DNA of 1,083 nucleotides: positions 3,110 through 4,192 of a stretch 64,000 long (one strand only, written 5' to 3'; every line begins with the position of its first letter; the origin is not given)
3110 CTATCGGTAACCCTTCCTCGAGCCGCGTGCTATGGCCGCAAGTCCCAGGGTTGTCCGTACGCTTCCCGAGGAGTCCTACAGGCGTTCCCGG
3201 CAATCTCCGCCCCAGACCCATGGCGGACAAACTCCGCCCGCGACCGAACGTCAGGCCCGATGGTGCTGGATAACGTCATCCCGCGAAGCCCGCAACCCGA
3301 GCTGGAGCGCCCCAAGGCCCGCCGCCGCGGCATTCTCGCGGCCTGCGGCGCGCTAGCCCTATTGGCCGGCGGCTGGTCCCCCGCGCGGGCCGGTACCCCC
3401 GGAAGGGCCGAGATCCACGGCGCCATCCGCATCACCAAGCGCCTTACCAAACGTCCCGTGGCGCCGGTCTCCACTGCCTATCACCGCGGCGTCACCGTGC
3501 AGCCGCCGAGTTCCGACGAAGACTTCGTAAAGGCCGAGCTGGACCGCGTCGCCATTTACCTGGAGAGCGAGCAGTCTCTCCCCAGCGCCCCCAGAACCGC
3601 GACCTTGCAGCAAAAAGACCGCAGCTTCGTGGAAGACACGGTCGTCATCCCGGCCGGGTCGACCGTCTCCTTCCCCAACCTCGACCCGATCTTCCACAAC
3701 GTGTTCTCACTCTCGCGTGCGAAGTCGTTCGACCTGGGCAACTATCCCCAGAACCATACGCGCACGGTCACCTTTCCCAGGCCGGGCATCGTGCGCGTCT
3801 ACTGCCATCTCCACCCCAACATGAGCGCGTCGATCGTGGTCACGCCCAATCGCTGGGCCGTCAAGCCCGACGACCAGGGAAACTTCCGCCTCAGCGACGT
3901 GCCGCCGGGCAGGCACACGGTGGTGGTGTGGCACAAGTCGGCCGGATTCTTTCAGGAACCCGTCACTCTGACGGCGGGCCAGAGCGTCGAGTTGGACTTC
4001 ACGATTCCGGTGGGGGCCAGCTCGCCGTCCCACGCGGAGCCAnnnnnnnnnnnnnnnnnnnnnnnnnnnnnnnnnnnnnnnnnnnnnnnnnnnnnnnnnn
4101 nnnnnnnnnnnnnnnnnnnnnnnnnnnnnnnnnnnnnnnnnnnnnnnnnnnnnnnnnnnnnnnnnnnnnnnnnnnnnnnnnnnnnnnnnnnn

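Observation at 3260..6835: Three-gene operon: Tat-exported cupredoxin-like protein, periplasm-sensing HD-GYP phosphodiesterase, outer-membrane barrel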

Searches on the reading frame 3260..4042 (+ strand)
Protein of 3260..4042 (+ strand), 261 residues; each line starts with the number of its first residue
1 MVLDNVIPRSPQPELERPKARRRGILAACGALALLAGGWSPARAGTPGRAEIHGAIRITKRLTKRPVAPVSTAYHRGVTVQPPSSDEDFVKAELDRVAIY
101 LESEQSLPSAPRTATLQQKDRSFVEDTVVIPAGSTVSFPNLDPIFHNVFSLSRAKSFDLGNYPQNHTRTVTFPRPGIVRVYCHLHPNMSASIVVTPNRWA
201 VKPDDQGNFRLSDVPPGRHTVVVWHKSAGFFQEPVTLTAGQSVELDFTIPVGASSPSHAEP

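Call 7: search_protein_families(library=pfam, proteins=[window:3260-4042:+], max_evalue=1)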
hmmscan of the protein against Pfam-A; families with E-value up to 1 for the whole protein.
window:3260-4042:+ (261 aa): 7 families
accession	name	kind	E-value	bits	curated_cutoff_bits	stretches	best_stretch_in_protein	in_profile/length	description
PF13620.12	CarboxypepD_reg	-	1.3e-07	32.3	32.3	1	190-249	17-81/82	Carboxypeptidase regulatory-like domain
PF13715.12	CarbopepD_reg_2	-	0.00041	20.7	32.2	1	189-247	16-74/88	CarboxypepD_reg-like domain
PF14686.12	fn3_3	-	0.001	19.3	24.4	1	203-244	31-74/75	Polysaccharide lyase family 4, domain II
PF13473.12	Cupredoxin_1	-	0.014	15.8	27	1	106-194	15-104/104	Cupredoxin-like domain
PF00127.26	Copper-bind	-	0.041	14.7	21.2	1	117-194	8-98/99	Copper binding proteins, plastocyanin/azurin family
PF06280.18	fn3_5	-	0.063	14.4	27.6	0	227-251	56-80/112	Fn3-like domain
PF09430.16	EMC7_beta-sandw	-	0.24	12.1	26.6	1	199-235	21-57/122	ER membrane protein complex subunit 7, beta-sandwich domain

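Call 8: search_protein_families(library=ncbifam, proteins=[window:3260-4042:+], max_evalue=1)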
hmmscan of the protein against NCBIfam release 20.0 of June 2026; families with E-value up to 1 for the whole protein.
window:3260-4042:+ (261 aa): 1 family
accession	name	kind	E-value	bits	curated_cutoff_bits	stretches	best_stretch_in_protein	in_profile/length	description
TIGR02657.1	amicyanin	equivalog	0.0026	18.1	110.2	1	127-194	12-82/83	amicyanin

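Call 9: find_homologous_proteins(query=window:3260-4042:+)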
Query window:3260-4042:+ (261 aa): 4853 proteins with E <= 0.001 among 7736 candidates; the best 120 are listed.
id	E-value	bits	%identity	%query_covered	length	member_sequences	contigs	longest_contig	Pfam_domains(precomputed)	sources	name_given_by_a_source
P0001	3.7e-172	588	100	100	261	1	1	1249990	PF13620.13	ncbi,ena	-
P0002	5.3e-120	418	73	96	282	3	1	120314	PF13620.13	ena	-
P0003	5.6e-118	411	79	86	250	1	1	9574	PF13620.13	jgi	jgi:plastocyanin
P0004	4.2e-112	392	79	85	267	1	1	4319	PF13620.13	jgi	jgi:plastocyanin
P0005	7.1e-108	378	78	82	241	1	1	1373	PF13620.13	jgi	jgi:plastocyanin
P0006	1.3e-107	377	77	83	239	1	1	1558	PF13620.13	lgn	-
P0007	1.4e-106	374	78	84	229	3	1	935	PF13620.13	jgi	jgi:plastocyanin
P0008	3.6e-105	369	72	85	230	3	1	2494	PF13620.13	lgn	-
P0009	1.9e-104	367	71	90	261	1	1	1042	PF13620.13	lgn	-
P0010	7.1e-104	365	75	85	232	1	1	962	PF13620.13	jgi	jgi:plastocyanin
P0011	1.1e-103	364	77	78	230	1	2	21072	PF13620.13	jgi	jgi:plastocyanin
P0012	1.1e-103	364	72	88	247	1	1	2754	PF13620.13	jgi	jgi:plastocyanin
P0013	2.4e-102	360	76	79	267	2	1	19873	PF13620.13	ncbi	-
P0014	7.2e-102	358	73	81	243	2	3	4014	PF13620.13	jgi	jgi:plastocyanin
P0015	2.8e-101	356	73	82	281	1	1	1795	-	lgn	-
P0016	3.8e-101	356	75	80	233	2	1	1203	PF13620.13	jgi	jgi:plastocyanin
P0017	5.0e-101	355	73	87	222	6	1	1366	PF13620.13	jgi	jgi:plastocyanin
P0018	7.4e-101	355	72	85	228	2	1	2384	PF13620.13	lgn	-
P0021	2.6e-94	333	72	80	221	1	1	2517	PF13620.13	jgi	jgi:plastocyanin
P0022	1.1e-93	331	69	80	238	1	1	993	PF13620.13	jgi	jgi:plastocyanin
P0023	2.6e-91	324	66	87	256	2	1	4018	PF13620.13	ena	-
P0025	6.0e-89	316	64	80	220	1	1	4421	PF13620.13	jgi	jgi:plastocyanin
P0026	1.5e-82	295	73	69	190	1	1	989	PF13620.13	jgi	jgi:plastocyanin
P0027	3.3e-82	294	63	82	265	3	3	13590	PF13620.13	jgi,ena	jgi:plastocyanin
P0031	1.1e-76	276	58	82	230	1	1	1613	PF13620.13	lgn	-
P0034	1.8e-75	272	59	78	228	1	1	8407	PF13620.13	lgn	-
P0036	3.0e-75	271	62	77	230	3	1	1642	PF13620.13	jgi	jgi:plastocyanin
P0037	3.4e-75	271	60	77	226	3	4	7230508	PF13620.13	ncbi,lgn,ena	-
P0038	4.0e-75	270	60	83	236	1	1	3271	PF13620.13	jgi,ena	-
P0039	6.0e-75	270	57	80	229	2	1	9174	PF13620.13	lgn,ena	-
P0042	5.7e-74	267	56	87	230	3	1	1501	PF14686.13,PF13620.13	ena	-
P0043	6.1e-74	267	59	77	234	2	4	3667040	PF13620.13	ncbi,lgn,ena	-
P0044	1.1e-73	266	57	79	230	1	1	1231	PF14686.13,PF13620.13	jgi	jgi:plastocyanin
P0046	1.4e-73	265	57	85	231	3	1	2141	PF13620.13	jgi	jgi:plastocyanin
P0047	1.5e-73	265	53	91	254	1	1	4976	PF13620.13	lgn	-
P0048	1.7e-73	265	53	89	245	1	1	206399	PF13620.13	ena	-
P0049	2.1e-73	265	57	79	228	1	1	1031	PF13620.13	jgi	-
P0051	2.8e-73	264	59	77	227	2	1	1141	PF13620.13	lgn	-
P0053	4.1e-73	264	55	84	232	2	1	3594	PF13620.13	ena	-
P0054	4.8e-73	264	58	81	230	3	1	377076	PF13620.13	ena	-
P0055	6.1e-73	263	57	80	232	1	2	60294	PF13620.13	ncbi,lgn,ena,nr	ncbi:MAG: carboxypeptidase regulatory-like domain-containing protein [Acidobacteria bacterium]|nr:ca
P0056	6.1e-73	263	58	80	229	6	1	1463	PF13620.13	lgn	-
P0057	7.4e-73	263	56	86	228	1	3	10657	PF13620.13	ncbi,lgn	-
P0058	8.5e-73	263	60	78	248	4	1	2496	PF13620.13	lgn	-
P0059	1.2e-72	262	57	79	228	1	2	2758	PF13620.13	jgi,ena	jgi:plastocyanin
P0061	1.3e-72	262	55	82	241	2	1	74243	PF13620.13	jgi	jgi:plastocyanin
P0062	1.3e-72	262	57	79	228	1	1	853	PF13620.13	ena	-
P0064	1.6e-72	262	58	78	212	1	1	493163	PF13620.13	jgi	-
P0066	2.6e-72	261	57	79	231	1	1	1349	PF13620.13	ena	-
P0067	3.2e-72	261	57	79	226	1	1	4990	PF13620.13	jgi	-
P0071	7.1e-72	260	54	85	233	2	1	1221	PF13620.13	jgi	-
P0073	8.4e-72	260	56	78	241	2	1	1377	PF13620.13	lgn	-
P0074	8.5e-72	260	53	88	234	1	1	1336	PF13715.13,PF14686.13,PF13620.13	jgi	jgi:plastocyanin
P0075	8.8e-72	260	55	78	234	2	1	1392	PF13620.13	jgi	jgi:plastocyanin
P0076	1.0e-71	259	59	77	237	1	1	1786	PF14686.13,PF13620.13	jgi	jgi:plastocyanin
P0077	1.6e-71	259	55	85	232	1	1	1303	PF13620.13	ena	-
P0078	1.9e-71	258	59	77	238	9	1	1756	PF13620.13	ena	-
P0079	2.0e-71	258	58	77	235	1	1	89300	PF13620.13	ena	-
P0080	2.4e-71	258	55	77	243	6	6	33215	PF14686.13,PF13620.13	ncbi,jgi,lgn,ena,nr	ncbi:MAG TPA: carboxypeptidase regulatory-like domain-containing protein [Bryobacteraceae bacterium]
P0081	3.1e-71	258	56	77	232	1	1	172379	PF13620.13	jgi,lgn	jgi:plastocyanin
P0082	3.1e-71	258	55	84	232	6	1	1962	PF13620.13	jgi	jgi:plastocyanin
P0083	3.6e-71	258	57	80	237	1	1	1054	PF14686.13,PF13620.13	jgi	jgi:plastocyanin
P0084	4.2e-71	257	56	78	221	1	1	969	PF13620.13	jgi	jgi:plastocyanin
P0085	4.3e-71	257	56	87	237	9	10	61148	PF14686.13,PF13620.13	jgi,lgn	jgi:plastocyanin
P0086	5.6e-71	257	55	87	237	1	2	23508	PF14686.13,PF13620.13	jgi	jgi:plastocyanin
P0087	5.6e-71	257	56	81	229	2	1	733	PF14686.13,PF13620.13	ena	-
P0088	5.6e-71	257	55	87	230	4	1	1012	PF13715.13,PF14686.13,PF13620.13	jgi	jgi:plastocyanin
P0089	5.9e-71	257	54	89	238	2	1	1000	PF13620.13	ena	-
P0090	7.3e-71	257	55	83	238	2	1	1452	PF14686.13,PF13620.13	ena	-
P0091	7.6e-71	256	57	77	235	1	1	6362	PF14686.13,PF13620.13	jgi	-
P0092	9.1e-71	256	54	89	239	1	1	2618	PF13620.13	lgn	-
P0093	9.7e-71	256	56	77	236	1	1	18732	PF13620.13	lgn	-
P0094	1.1e-70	256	58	77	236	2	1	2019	PF13715.13,PF14686.13,PF13620.13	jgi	jgi:plastocyanin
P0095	1.1e-70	256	54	85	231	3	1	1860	PF13715.13,PF13620.13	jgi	jgi:plastocyanin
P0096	1.3e-70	256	57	79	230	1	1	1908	PF14686.13,PF13620.13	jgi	jgi:plastocyanin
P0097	1.5e-70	255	53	87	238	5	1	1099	PF14686.13,PF13620.13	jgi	jgi:plastocyanin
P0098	1.5e-70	255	56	77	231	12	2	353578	PF13620.13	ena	-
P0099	2.0e-70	255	55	89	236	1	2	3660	PF14686.13,PF13620.13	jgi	jgi:plastocyanin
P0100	2.1e-70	255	58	77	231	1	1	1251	PF13620.13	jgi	-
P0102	2.5e-70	255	58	80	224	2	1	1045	PF13620.13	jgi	jgi:plastocyanin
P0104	2.8e-70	255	56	79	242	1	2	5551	PF13620.13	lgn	-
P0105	2.8e-70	255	51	89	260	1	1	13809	PF13473.13,PF14686.13,PF13620.13,PF09430.17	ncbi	-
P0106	3.3e-70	254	51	90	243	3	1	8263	PF14686.13,PF13620.13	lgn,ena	-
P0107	3.3e-70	254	57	78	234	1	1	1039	PF14686.13,PF13620.13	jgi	jgi:Polysaccharide lyase family 4, domain II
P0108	3.4e-70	254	55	80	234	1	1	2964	PF13715.13,PF14686.13,PF13620.13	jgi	jgi:plastocyanin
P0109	3.7e-70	254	54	79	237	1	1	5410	PF13715.13,PF14686.13,PF13620.13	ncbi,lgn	-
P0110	3.9e-70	254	59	78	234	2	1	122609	PF14686.13,PF13620.13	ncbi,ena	-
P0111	4.3e-70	254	56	80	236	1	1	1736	PF13620.13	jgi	jgi:hypothetical protein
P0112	4.4e-70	254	58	77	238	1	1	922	PF14686.13,PF13620.13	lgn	-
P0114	4.7e-70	254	56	79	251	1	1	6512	PF14686.13,PF13620.13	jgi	jgi:plastocyanin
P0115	5.0e-70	254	58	79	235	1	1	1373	PF13620.13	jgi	jgi:plastocyanin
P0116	5.1e-70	254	51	90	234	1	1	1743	PF13620.13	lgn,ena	-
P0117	5.7e-70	254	60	78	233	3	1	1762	PF14686.13,PF13620.13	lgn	-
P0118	5.9e-70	254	55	83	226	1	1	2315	PF13620.13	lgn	-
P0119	5.9e-70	254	58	77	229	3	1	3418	PF13715.13,PF13620.13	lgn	-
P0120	6.0e-70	254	53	83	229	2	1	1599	PF13620.13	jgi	jgi:plastocyanin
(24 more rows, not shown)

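Call 10: find_encoding_contigs(protein=P0037, flank=6000, max_places=3)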
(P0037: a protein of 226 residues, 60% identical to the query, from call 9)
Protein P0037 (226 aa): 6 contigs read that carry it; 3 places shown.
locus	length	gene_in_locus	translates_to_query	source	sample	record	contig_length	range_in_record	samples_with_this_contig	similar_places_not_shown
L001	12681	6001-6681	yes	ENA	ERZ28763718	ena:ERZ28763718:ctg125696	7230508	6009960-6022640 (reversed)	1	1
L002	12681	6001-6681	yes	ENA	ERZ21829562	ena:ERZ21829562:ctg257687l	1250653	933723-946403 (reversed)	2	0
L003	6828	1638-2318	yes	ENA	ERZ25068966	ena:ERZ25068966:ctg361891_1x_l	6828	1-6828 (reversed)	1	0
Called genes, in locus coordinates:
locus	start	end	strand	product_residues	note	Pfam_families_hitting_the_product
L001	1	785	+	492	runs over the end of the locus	PF01565:FAD_binding_4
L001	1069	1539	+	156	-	-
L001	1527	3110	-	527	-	PF01019:G_glu_transpept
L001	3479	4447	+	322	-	PF08240:ADH_N, PF00107:ADH_zinc_N, PF13602:ADH_zinc_N_2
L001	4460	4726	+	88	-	-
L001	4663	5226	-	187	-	-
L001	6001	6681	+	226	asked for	PF13620:CarboxypepD_reg (weak)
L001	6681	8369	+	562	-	PF13487:HD_5, PF01966:HD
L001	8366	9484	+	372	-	-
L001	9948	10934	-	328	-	-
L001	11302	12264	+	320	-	PF04909:Amidohydro_2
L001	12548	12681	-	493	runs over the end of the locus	-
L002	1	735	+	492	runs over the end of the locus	PF01565:FAD_binding_4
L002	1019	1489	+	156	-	-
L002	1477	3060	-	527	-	PF01019:G_glu_transpept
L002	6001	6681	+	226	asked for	PF13620:CarboxypepD_reg (weak)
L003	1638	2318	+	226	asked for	PF13620:CarboxypepD_reg (weak)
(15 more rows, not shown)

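Call 11: find_encoding_contigs(protein=P0043, flank=6000, max_places=3)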
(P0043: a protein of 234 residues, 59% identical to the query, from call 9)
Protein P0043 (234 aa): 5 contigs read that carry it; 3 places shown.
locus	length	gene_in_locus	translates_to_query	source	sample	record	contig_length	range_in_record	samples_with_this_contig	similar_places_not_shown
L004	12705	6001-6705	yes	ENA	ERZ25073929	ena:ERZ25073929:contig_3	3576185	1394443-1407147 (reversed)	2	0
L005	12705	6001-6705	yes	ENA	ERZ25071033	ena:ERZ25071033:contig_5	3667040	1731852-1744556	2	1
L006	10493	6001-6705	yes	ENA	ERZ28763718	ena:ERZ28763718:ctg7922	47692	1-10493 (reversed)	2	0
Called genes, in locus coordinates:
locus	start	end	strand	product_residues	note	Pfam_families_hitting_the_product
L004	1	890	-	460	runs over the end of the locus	PF06123:CreD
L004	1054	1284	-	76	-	-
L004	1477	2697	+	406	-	PF12895:ANAPC3 (faint), PF00515:TPR_1 (faint), PF07719:TPR_2 (faint), PF13181:TPR_8 (faint), PF13428:TPR_14 (faint), PF23914:TPR_CcmH_CycH (faint), PF14559:TPR_19 (weak), PF13432:TPR_16 (weak), +1 more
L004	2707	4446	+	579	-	PF00654:Voltage_CLC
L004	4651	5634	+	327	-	PF00072:Response_reg, PF13487:HD_5, PF01966:HD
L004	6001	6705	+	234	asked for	PF13620:CarboxypepD_reg (faint)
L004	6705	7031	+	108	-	-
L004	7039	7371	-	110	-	PF13358:DDE_3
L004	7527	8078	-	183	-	PF13384:HTH_23, PF13518:HTH_28, PF13551:HTH_29, PF13565:HTH_32, PF13592:HTH_33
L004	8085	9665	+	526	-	PF00512:HisKA, PF02518:HATPase_c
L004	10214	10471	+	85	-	-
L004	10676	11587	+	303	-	-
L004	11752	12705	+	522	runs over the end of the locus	PF01336:tRNA_anti-codon, PF00152:tRNA-synt_2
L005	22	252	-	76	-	-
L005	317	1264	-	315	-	PF08281:Sigma70_r4_2 (weak), PF13011:LZ_Tnp_IS481, PF13384:HTH_23, PF13518:HTH_28, PF13551:HTH_29, PF13565:HTH_32, PF00665:rve, PF13683:rve_3, +2 more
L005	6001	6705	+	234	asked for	PF13620:CarboxypepD_reg (faint)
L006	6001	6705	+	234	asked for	PF13620:CarboxypepD_reg (faint)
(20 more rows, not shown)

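Call 12: list_cluster_members(proteins=[window:3260-4042:+, window:4042-5733:+, window:5753-6832:+])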
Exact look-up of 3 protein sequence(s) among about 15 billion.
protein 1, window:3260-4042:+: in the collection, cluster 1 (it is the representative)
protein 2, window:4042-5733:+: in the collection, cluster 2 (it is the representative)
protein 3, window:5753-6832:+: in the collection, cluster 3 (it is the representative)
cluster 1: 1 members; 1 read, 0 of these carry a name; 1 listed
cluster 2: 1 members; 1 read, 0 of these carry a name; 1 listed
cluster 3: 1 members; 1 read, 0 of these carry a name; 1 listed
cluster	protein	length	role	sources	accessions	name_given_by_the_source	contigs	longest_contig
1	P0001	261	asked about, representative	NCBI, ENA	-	-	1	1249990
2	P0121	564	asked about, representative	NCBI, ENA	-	-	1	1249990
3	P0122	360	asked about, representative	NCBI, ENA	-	-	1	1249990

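Call 13: search_solved_structures(query=window:3260-4042:+, max_evalue=10, show_alignments=3)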
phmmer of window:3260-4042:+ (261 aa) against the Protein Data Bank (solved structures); distinct sequences matched with E-value up to 10: 28.
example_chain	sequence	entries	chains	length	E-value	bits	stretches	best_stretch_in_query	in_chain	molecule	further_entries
9cck_A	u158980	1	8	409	0.00091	21.8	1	126-194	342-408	Copper-containing nitrite reductase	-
5fc9_A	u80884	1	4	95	0.0012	21.4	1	128-188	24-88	Blue (Type 1) copper domain protein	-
5dqs_A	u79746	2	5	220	0.017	17.6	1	84-155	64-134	Elongation factor 1-gamma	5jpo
6j5d_A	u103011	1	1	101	0.058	15.9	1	177-233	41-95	Envelope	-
1bxu_A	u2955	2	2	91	0.067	15.7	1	122-187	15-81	PLASTOCYANIN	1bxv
6hbe_A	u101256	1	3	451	0.073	15.5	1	110-192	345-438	Copper-containing nitrite reductase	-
7aoi_BA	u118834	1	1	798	0.075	15.5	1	13-156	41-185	mL67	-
6hiv_BA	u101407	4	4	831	0.08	15.4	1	13-155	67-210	mL67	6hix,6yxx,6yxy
6j5f_A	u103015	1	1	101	0.11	14.9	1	172-233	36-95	Envelope protein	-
5u7n_A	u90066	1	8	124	0.15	14.5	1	128-194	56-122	Cytochrome c oxidase subunit 2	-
7lsg_C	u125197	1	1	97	0.19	14.2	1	173-233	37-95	Core protein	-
7lsf_E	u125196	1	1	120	0.27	13.7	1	173-233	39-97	Envelope protein E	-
1id2_A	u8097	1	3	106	0.3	13.5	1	98-194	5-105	AMICYANIN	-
3c75_A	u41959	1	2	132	0.43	13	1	95-194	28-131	Amicyanin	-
9iuv_A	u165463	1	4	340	0.53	12.7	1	21-84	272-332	NADPH dehydrogenase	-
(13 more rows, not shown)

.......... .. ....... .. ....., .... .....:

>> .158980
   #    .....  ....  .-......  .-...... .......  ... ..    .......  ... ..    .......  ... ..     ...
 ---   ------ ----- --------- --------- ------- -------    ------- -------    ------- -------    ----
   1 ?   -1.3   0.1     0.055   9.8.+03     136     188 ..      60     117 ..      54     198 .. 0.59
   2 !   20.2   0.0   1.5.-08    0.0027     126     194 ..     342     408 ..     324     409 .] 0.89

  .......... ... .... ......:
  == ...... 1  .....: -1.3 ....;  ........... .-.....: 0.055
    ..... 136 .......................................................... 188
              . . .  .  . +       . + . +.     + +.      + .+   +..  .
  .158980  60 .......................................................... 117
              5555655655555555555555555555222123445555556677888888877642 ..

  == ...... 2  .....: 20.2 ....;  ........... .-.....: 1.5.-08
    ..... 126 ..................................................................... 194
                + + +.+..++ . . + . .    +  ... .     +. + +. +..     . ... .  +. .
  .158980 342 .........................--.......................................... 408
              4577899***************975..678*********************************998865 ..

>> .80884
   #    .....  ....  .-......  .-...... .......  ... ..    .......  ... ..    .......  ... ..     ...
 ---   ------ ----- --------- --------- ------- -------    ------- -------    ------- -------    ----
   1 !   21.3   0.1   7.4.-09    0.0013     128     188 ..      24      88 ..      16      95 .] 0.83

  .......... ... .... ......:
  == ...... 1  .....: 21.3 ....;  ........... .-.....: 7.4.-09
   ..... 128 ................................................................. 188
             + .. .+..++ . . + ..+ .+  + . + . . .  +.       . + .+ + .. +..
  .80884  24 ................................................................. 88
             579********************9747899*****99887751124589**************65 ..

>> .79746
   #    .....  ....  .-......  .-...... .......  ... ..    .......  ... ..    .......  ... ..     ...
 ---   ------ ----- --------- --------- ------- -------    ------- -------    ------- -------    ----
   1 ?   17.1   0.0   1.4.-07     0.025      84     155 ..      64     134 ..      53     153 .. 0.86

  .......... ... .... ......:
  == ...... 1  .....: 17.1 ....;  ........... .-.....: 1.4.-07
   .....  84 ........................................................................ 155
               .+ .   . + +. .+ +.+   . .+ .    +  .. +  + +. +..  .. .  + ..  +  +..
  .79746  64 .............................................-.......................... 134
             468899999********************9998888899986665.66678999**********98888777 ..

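Call 21: search_protein_representatives(protein=window:3260-4042:+)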
Query: 261 residues. Proteins with E-value up to 0.001 (for the whole library): 10765; up to 1e-10: 4005; up to 1e-30: 126. The best 150 are listed.
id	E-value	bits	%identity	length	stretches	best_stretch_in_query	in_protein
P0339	1.8e-66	240.5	71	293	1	27-200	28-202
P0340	5.3e-65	235.6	48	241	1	23-255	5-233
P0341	8.3e-63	228.4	50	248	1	49-258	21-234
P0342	1.1e-53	198.5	48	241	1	46-254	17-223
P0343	6.1e-53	196.1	46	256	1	49-252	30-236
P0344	1.4e-50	188.4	36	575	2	95-228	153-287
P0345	6.8e-50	186.1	51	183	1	85-254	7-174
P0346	2.8e-49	184.1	48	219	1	49-246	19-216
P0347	3.2e-49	183.9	55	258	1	112-257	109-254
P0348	4.1e-49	183.5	53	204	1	47-217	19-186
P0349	1.9e-46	174.8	48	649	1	50-250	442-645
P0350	6.5e-46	173.1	62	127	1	137-252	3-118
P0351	9.9e-46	172.5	43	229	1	43-240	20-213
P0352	9.9e-46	172.5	31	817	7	108-239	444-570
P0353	1.9e-45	171.5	41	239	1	39-251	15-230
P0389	1.5e-37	145.6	37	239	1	17-256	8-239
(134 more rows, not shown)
